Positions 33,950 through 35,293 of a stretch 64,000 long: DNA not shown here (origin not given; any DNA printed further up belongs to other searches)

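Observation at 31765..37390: Sigma-less partner-switching module wired to an alarmone synthetase/hydrolase plus kinase/phosphatase cassette (six translationally coupled genes)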

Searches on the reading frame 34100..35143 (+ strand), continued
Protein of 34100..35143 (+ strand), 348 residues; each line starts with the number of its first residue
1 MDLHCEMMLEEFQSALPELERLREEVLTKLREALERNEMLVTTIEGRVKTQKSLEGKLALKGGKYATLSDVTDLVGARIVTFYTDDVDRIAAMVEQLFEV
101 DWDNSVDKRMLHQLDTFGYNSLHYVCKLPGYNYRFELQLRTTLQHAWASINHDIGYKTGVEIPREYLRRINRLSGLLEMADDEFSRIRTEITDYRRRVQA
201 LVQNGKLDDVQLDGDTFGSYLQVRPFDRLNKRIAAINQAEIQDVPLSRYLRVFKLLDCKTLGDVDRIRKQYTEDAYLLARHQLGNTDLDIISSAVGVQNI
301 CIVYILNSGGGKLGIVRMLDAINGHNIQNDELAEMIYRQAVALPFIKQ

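Call 50: find_homologous_proteins(query=P0125, max_evalue=1e-20)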
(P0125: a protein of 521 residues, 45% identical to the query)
Query P0125 (521 aa): 5982 proteins with E <= 1e-20 among 8000 candidates; the best 120 are listed.
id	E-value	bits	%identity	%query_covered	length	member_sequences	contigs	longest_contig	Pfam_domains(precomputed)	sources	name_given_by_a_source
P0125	0.0e+0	1170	100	100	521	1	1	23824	PF04607.24,PF13581.13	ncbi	-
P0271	1.7e-287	972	82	100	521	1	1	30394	PF04607.24,PF13581.13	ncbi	-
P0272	1.4e-285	966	81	100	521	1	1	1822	PF04607.24,PF13581.13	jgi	-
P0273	2.6e-152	526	65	69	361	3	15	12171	PF04607.24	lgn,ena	-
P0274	1.4e-151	524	65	69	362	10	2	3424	PF04607.24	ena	-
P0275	4.3e-150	519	62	69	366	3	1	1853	PF04607.24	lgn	-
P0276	1.9e-149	517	63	70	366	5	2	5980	PF04607.24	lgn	-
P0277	2.0e-148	514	62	69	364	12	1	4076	PF04607.24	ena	-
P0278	4.1e-148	513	62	70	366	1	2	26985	PF04607.24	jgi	jgi:ppGpp synthetase/RelA/SpoT-type nucleotidyltranferase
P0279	7.0e-148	512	64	69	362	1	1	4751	PF04607.24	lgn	-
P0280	1.1e-147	511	62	68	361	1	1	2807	PF04607.24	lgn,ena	-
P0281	3.7e-147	509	62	69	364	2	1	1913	PF04607.24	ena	-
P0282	7.2e-147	508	62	69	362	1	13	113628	PF04607.24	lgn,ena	-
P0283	1.0e-146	508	61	70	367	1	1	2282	PF04607.24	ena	-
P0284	4.1e-146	506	61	69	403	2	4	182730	PF04607.24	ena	-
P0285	4.3e-146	506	63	68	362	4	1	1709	PF04607.24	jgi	-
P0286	5.3e-146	506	62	68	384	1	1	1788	PF04607.24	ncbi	-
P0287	8.5e-146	505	62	69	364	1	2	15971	PF04607.24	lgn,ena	-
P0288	1.0e-145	505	62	69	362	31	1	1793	PF04607.24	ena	-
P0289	1.3e-145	504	64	67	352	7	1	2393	PF04607.24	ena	-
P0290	1.5e-145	504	61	69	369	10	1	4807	PF04607.24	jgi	jgi:ppGpp synthetase/RelA/SpoT-type nucleotidyltranferase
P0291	1.5e-145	504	62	68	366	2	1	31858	PF04607.24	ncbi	-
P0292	8.5e-145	502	61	68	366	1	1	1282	PF04607.24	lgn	-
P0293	9.3e-145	502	60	69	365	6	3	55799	PF04607.24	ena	-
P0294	1.9e-144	500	60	69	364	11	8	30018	PF04607.24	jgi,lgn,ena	jgi:ppGpp synthetase/RelA/SpoT-type nucleotidyltranferase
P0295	3.6e-144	500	59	73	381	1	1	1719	PF04607.24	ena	-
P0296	3.6e-144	500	60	70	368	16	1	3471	PF04607.24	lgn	-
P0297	5.5e-144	499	60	69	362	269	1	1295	PF04607.24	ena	-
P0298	8.6e-144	498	60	69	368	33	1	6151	PF04607.24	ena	-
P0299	1.0e-143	498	60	68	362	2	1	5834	PF04607.24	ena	-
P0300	1.0e-143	498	60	69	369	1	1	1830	PF04607.24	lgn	-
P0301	3.8e-143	496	60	69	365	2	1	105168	PF04607.24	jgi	jgi:ppGpp synthetase/RelA/SpoT-type nucleotidyltranferase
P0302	5.0e-143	496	60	69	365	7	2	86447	PF04607.24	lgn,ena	-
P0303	5.8e-143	496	61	69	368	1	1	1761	PF04607.24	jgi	-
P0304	1.3e-142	494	61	69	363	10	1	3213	PF04607.24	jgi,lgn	-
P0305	2.7e-142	493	60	69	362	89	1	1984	PF04607.24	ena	-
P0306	3.2e-142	493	61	69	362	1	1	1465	PF04607.24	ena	-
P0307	4.8e-142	493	60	69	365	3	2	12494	PF04607.24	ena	-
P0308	6.1e-142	492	60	69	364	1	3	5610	PF04607.24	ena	-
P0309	9.7e-142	492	62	64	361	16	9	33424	PF04607.24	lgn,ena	-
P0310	1.0e-141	491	61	69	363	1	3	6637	PF04607.24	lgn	-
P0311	1.1e-141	491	59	68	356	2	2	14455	PF04607.24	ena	-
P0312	1.9e-141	491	56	70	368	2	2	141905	PF04607.24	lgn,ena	-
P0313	3.1e-141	490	58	69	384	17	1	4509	PF04607.24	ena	-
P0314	3.4e-141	490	59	69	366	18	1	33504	PF04607.24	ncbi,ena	-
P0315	4.0e-141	490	57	74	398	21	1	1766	PF04607.24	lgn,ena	-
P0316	7.9e-141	489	59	69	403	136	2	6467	PF04607.24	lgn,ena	-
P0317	9.8e-141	488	58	70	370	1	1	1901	PF04607.24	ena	-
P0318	1.1e-140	488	59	70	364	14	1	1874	PF04607.24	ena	-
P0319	1.3e-140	488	61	69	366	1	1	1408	PF04607.24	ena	-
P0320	1.5e-140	488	59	69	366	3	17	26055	PF04607.24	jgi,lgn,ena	jgi:ppGpp synthetase/RelA/SpoT-type nucleotidyltranferase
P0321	2.1e-140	487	59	70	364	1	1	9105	PF04607.24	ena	-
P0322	4.0e-140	486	58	70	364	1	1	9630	PF04607.24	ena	-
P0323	4.3e-140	486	60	69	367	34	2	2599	PF04607.24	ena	-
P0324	4.6e-140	486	59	69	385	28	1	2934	PF04607.24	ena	-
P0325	5.4e-140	486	58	70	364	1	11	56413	PF04607.24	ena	-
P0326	5.6e-140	486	59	69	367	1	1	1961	PF04607.24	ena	-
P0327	5.8e-140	486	59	69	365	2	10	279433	PF04607.24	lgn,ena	-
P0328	6.4e-140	486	61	68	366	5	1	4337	PF04607.24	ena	-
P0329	7.4e-140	485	58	70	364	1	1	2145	PF04607.24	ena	-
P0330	8.7e-140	485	59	69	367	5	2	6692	PF04607.24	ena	-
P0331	1.2e-139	485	60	69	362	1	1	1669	PF04607.24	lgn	-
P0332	1.8e-139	484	60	68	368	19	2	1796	PF04607.24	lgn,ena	-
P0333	2.3e-139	484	58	69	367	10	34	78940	PF04607.24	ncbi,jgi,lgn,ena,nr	ncbi:MAG: hypothetical protein IKD75_06980 [Prevotella sp.]|jgi:ppGpp synthetase/RelA/SpoT-type nucl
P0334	2.4e-139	484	60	69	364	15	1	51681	PF04607.24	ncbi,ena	-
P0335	3.4e-139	483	59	70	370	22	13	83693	PF04607.24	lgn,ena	-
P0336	4.0e-139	483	58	69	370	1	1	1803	PF04607.24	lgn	-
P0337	4.0e-139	483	60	69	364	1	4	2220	PF04607.24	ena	-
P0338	4.4e-139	483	61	68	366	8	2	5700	PF04607.24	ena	-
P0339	5.1e-139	483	59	69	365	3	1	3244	PF04607.24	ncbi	-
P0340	5.4e-139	483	57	69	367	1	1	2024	PF04607.24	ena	-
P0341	5.8e-139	482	58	69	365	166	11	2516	PF04607.24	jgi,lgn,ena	-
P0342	8.7e-139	482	59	69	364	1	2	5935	PF04607.24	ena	-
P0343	1.4e-138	481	59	69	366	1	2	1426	PF04607.24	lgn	-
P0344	2.8e-138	480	59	70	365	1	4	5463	PF04607.24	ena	-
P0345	2.9e-138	480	59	69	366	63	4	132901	PF04607.24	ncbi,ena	-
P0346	3.4e-138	480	59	69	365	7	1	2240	PF04607.24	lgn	-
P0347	4.0e-138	480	58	69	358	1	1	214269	PF04607.24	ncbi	-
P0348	4.5e-138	479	60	68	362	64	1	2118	PF04607.24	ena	-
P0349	5.1e-138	479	59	67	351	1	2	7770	PF04607.24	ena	-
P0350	5.8e-138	479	59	70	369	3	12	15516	PF04607.24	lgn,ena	-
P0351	6.0e-138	479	57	69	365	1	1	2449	PF04607.24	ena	-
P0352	6.7e-138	479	58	70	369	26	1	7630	PF04607.24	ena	-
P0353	7.1e-138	479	58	69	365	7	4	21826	PF04607.24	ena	-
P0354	7.3e-138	479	58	69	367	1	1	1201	PF04607.24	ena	-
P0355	7.8e-138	479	58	69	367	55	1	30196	PF04607.24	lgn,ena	-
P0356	8.2e-138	479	57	69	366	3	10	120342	PF04607.24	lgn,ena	-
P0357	1.1e-137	478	58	69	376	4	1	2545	PF04607.24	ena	-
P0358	2.0e-137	477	58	68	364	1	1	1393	PF04607.24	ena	-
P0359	5.1e-137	476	58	69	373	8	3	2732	PF04607.24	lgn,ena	-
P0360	6.1e-137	476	57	69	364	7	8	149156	PF04607.24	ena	-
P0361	8.1e-137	475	57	68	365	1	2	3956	PF04607.24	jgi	-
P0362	8.5e-137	475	57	69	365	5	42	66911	PF04607.24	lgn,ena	-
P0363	9.4e-137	475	58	69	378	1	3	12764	PF04607.24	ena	-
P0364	1.1e-136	475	57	69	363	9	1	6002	PF04607.24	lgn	-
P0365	3.2e-136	473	58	69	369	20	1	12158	PF04607.24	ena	-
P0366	3.6e-136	473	59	69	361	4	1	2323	PF04607.24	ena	-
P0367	3.9e-136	473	58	70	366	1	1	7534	PF04607.24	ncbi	-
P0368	5.3e-136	473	58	69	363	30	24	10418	PF04607.24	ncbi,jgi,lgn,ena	-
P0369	6.1e-136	472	58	69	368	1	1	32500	PF04607.24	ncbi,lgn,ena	-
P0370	8.3e-136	472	57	69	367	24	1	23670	PF04607.24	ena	-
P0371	1.0e-135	472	58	69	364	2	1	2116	PF04607.24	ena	-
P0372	1.1e-135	472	57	69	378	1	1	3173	PF04607.24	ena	-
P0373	3.7e-135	470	57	69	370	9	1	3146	PF04607.24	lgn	-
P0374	3.8e-135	470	57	69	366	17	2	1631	PF04607.24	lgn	-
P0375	4.0e-135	470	56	69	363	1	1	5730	PF04607.24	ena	-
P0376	4.0e-135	470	56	69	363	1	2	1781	PF04607.24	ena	-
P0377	4.3e-135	470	56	69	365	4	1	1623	PF04607.24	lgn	-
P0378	4.5e-135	470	58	69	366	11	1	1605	PF04607.24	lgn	-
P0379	4.6e-135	470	61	69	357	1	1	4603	PF04607.24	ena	-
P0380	5.3e-135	469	57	69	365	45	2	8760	PF04607.24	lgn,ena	-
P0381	6.6e-135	469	59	69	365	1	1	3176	PF04607.24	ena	-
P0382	6.8e-135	469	58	69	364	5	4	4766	PF04607.24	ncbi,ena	-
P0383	7.0e-135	469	57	69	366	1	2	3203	PF04607.24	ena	-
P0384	8.1e-135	469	56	69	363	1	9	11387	PF04607.24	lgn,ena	-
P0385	8.6e-135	469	56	69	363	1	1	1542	PF04607.24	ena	-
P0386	9.6e-135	468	58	69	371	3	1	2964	PF04607.24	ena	-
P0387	9.9e-135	468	57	69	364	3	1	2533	PF04607.24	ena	-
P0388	9.9e-135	468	59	69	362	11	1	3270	PF04607.24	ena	-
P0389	1.0e-134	468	55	69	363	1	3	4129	PF04607.24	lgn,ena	-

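Call 51: search_protein_families(library=padloc, proteins=[window:34100-35143:+], max_evalue=0.001)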
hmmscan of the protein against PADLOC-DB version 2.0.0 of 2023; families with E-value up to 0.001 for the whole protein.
window:34100-35143:+ (348 aa): 1 family
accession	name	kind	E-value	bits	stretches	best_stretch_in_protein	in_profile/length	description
PDLC04999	PDC-S33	-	5e-14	50.5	1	26-149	51-176/349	-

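Call 52: find_encoding_contigs(protein=P0271, flank=8000, max_places=2)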
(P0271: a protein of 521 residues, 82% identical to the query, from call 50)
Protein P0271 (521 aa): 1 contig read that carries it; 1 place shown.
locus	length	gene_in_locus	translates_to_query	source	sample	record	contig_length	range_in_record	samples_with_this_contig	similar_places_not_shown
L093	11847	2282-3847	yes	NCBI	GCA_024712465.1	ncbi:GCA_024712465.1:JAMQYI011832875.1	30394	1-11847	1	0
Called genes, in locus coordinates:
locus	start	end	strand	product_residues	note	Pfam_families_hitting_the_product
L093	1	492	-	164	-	?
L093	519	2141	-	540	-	PF07690:MFS_1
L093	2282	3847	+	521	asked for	PF13581:HATPase_c_2, PF04607:RelA_SpoT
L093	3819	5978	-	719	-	PF26549:Tricorn_N (weak), PF00930:DPPIV_N (faint), PF07676:PD40 (faint), PF26550:Tricorn_2nd (faint), PF20434:BD-FAE (faint), PF02129:Peptidase_S15 (faint), PF00561:Abhydrolase_1 (weak), PF00326:Peptidase_S9, +1 more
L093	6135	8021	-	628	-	PF14849:YidC_periplas, PF02096:60KD_IMP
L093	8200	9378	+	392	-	PF11276:DUF3078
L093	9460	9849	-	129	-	PF22544:HYDIN_VesB_CFA65-like_Ig, PF07610:DUF1573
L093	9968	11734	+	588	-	PF01336:tRNA_anti-codon, PF00152:tRNA-synt_2, PF02938:GAD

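Call 57: list_cluster_members(proteins=[window:34100-35143:+, window:31765-33795:+, window:35151-35987:+])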
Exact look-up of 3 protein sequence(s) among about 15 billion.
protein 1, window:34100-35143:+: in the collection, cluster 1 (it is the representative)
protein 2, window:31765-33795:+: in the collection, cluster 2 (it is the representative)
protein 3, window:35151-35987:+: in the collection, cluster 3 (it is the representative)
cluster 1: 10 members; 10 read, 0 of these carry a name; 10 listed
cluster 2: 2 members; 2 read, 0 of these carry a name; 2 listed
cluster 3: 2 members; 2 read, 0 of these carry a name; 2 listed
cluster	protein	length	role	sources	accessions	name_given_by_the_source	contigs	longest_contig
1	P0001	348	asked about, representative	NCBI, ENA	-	-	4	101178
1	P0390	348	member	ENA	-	-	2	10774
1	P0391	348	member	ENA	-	-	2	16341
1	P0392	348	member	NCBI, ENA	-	-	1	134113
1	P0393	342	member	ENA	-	-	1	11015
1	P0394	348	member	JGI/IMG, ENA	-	-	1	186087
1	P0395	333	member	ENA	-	-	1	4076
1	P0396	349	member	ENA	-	-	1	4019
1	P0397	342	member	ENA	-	-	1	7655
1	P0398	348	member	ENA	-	-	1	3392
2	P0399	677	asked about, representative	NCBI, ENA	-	-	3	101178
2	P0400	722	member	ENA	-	-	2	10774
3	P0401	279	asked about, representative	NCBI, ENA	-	-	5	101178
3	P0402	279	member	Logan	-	-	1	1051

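Call 64: find_encoding_contigs(protein=P0140, flank=5000, max_places=2)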
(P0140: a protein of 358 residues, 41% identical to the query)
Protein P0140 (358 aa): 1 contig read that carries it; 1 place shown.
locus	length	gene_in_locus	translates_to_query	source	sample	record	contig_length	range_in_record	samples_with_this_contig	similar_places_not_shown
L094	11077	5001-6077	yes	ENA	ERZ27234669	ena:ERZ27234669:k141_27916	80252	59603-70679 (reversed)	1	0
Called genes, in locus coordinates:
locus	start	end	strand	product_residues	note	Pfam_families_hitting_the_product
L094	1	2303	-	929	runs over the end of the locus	PF25019:LRR_R13L1-DRL21 (faint), PF12799:LRR_4 (faint), PF23598:LRR_14 (faint), PF23952:LRR_EndoS (faint)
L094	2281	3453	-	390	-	PF13676:TIR_2, PF12799:LRR_4 (faint)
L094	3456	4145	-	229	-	-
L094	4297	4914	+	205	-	-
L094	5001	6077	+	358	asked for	PF04607:RelA_SpoT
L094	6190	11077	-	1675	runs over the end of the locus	-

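Call 65: find_encoding_contigs(protein=P0151, flank=5000, max_places=2)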
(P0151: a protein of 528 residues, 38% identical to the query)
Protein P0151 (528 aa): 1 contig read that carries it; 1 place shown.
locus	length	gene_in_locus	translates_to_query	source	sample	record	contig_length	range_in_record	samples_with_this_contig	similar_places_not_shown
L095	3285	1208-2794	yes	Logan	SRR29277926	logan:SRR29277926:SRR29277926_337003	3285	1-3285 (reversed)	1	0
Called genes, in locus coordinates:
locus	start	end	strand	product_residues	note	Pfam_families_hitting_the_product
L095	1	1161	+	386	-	?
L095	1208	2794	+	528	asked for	PF04607:RelA_SpoT, PF13328:HD_4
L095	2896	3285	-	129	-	?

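Call 75: search_protein_families(library=ncbifam, proteins=[L062:2198-5527:+, L067:6728-7531:+, L063:6388-7188:+, L060:9088-9696:+, L087:4637-7972:+], max_evalue=0.01)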
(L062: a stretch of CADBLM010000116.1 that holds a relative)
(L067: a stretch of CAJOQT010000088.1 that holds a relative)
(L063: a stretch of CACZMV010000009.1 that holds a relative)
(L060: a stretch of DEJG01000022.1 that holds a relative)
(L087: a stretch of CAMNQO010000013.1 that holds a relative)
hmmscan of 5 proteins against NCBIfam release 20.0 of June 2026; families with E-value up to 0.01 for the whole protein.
L062:2198-5527:+ (1110 aa): 1 family
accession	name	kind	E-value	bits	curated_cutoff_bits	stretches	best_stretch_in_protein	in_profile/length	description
NF008091.0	PRK10833.1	equivalog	9.9e-07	27.6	412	1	736-996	280-536/618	outer membrane assembly protein AsmA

L067:6728-7531:+ (268 aa): 1 family
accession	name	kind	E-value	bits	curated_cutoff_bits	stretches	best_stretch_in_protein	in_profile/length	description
NF050142.1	PG1828_fam_lipo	equivalog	6.7e-07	29.9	50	1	1-35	1-34/59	PG1828 family lipoprotein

L063:6388-7188:+ (267 aa): 3 families
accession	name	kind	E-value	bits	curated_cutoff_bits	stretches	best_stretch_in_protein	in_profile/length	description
NF050142.1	PG1828_fam_lipo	equivalog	5.9e-06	26.9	50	1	1-56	1-54/59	PG1828 family lipoprotein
NF045774.1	cytochro_C551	exception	0.0033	17.3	118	1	1-40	1-40/110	cytochrome c551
NF052320.1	Cbp1_fam_LP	subfamily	0.0078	15.8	90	0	2-83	1-81/286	Cbp1 family collagen-binding glycoprotein adhesin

L060:9088-9696:+ (203 aa): 29 families (the best 25 are shown)
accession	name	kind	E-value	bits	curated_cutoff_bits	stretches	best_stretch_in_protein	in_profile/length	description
NF052445.1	RespRegMctR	equivalog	2.5e-15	56.4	300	1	134-197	141-204/205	two-component system response regulator MctR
NF011896.0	PRK15369.1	equivalog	2.3e-12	47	242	1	134-192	146-204/211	two component system response regulator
NF007403.0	PRK09935.1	equivalog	3.9e-11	43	271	1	134-195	146-207/210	fimbria biosynthesis transcriptional regulator FimZ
NF052366.1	photon_PedR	equivalog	4.2e-11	42.9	120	1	137-203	2-68/74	photosynthetic electron transport-dependent transcriptional regulator PedR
NF040749.1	tetrathio_RR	equivalog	1e-10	41.7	290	1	136-188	132-184/191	tetrathionate respiration response regulator TtrR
NF007935.0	PRK10651.1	equivalog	9.6e-10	38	250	1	135-192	153-210/216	two-component system response regulator NarL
NF003420.0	PRK04841.1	equivalog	1.3e-09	36.7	537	1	125-184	826-885/903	HTH-type transcriptional regulator MalT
NF006900.1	PRK09390.1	equivalog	2.7e-09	36.8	255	1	136-193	141-198/203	response regulator FixJ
NF047785.1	respo_reg_MadR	equivalog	9.7e-09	34.9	300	1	134-185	145-196/209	MadR family response regulator transcription factor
TIGR03020.2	EpsA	equivalog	1.1e-08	35.1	170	1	128-183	181-236/247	XrtB/PEP-CTERM-associated transcriptional regulator EpsA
NF007708.0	PRK10403.1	equivalog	3.2e-08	33.3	343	1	136-191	152-207/215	nitrate/nitrite response regulator protein NarP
NF007419.0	PRK09958.1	equivalog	3.8e-08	33.2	251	1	137-192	143-198/204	acid-sensing system DNA-binding response regulator EvgA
NF007018.1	PRK09483.1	equivalog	6.1e-08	32.6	280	1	136-202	147-213/217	UvrY/SirA/GacA family response regulator transcription factor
NF008098.0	PRK10840.1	equivalog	2.7e-07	30.3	235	1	135-191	148-204/216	response regulator transcription factor RcsB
NF041673.1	transregRamA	equivalog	4.3e-07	29.3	500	1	132-183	213-264/280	acetate metabolism transcriptional regulator RamA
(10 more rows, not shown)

L087:4637-7972:+ (1112 aa): 1 family
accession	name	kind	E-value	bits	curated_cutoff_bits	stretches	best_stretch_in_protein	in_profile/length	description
NF008091.0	PRK10833.1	equivalog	0.0033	16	412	1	745-895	285-430/618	outer membrane assembly protein AsmA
